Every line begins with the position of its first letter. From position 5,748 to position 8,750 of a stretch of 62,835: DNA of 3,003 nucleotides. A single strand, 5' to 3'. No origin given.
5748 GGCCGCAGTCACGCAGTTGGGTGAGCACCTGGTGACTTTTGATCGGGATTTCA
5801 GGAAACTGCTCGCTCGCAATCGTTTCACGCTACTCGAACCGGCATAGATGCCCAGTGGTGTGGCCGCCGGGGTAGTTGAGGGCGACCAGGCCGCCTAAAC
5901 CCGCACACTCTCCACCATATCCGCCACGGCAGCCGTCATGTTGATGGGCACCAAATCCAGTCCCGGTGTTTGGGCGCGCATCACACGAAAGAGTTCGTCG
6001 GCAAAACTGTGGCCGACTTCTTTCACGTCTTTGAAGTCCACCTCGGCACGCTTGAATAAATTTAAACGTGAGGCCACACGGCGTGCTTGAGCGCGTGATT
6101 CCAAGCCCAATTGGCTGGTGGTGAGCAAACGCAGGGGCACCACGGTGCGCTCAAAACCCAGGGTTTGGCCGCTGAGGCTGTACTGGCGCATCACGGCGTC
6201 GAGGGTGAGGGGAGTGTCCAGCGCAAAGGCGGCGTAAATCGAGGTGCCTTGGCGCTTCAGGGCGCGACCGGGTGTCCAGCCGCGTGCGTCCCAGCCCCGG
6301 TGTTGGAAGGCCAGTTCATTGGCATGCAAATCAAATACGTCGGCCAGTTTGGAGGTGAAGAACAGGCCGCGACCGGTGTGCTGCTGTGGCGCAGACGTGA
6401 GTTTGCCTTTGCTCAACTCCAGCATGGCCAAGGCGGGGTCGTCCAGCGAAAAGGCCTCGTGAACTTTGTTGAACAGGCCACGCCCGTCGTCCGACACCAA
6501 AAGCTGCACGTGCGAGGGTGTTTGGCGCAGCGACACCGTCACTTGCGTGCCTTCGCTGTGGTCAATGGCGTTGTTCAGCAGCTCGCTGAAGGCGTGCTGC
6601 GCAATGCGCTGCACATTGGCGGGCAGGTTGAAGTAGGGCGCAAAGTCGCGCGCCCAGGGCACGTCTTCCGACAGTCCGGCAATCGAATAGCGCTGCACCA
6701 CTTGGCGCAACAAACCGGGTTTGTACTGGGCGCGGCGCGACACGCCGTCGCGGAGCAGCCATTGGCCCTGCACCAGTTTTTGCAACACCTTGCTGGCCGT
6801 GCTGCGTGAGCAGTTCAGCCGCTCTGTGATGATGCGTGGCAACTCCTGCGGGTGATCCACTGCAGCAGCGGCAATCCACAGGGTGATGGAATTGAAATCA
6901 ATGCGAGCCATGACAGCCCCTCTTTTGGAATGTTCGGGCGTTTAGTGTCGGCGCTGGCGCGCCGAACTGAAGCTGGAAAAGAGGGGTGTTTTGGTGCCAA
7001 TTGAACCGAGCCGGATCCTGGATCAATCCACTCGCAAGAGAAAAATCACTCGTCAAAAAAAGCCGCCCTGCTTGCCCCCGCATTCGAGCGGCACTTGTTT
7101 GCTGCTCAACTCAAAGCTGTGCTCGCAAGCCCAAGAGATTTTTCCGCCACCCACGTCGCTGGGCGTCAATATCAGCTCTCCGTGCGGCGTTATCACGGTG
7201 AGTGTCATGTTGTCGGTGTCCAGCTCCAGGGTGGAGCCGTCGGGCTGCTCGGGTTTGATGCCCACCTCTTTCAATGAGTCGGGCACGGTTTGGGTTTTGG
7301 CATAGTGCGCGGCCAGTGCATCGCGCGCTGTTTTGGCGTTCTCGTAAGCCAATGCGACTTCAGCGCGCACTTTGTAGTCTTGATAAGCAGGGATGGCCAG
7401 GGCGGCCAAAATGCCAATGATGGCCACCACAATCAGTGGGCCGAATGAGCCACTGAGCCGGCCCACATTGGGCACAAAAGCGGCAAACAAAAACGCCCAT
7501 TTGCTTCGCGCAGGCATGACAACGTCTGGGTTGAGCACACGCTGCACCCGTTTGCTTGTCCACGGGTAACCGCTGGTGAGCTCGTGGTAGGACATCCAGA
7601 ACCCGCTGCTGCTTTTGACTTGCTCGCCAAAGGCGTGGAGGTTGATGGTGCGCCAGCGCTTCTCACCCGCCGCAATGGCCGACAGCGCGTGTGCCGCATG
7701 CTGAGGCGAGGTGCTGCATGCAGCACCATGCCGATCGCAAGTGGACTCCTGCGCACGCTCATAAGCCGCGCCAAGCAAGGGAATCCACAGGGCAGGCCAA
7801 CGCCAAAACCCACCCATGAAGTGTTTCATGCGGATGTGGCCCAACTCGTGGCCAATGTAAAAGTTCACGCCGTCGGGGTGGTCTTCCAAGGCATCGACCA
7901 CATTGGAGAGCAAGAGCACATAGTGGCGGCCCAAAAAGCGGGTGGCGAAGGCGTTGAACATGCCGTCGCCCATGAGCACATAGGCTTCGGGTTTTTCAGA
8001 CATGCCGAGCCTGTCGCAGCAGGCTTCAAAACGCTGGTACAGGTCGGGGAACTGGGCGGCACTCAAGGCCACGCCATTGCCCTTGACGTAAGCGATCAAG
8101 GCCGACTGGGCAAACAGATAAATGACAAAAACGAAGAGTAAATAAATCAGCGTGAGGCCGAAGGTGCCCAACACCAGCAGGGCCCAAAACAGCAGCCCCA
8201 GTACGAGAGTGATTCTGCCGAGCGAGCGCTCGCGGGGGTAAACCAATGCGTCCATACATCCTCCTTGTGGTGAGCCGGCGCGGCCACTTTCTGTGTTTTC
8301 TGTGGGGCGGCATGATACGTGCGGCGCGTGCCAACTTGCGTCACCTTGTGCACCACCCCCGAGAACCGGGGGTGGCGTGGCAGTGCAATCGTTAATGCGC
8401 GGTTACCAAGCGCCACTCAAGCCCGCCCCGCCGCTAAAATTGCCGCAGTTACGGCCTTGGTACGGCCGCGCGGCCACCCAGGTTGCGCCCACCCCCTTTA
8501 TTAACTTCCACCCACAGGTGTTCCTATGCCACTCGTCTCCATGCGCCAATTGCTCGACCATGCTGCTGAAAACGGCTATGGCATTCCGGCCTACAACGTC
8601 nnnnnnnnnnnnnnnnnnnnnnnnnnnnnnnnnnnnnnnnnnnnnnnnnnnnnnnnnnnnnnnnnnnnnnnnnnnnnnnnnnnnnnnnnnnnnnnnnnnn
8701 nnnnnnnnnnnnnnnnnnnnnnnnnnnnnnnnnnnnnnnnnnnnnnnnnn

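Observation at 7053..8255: M48 zinc metallopeptidase fused to a type IV pilin-like domain that lacks a prepilin cleavage site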

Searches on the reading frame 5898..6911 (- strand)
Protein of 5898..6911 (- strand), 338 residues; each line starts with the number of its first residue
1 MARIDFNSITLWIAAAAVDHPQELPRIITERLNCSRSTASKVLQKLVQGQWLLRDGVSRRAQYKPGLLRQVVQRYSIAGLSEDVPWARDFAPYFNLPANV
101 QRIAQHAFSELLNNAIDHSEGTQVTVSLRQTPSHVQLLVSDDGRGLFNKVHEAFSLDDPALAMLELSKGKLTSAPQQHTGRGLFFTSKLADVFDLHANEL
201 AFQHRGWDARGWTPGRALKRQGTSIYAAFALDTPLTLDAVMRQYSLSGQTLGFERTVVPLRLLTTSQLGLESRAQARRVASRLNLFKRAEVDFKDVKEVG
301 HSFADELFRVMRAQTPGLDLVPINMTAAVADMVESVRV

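Call 9: search_protein_families(library=pfam, proteins=[window:5898-6911:-], max_evalue=0.001)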
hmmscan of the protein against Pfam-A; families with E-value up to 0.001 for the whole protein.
window:5898-6911:- (338 aa): 3 families
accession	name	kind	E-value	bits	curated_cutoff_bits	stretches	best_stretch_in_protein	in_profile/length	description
PF13581.12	HATPase_c_2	-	7.9e-10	39.3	27.4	1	89-196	17-115/127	Histidine kinase-like ATPase domain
PF02518.31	HATPase_c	-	1.1e-09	39.1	26.4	1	101-191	3-85/111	Histidine kinase-, DNA gyrase B-, and HSP90-like ATPase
PF14213.11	DUF4325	-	2.8e-09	37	23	1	275-327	1-61/64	STAS-like domain of unknown function (DUF4325)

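Call 49: search_protein_families(library=padloc, proteins=[window:5898-6911:-], max_evalue=0.01)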
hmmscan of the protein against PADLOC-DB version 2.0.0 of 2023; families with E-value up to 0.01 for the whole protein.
window:5898-6911:- (338 aa): 0 families

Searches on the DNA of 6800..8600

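Call 59: search_rna_families(source=window, start=6800, end=8600, threshold=evalue, max_evalue=0.1)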
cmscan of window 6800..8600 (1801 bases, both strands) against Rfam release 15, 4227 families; matches with E-value up to 0.1: 0.
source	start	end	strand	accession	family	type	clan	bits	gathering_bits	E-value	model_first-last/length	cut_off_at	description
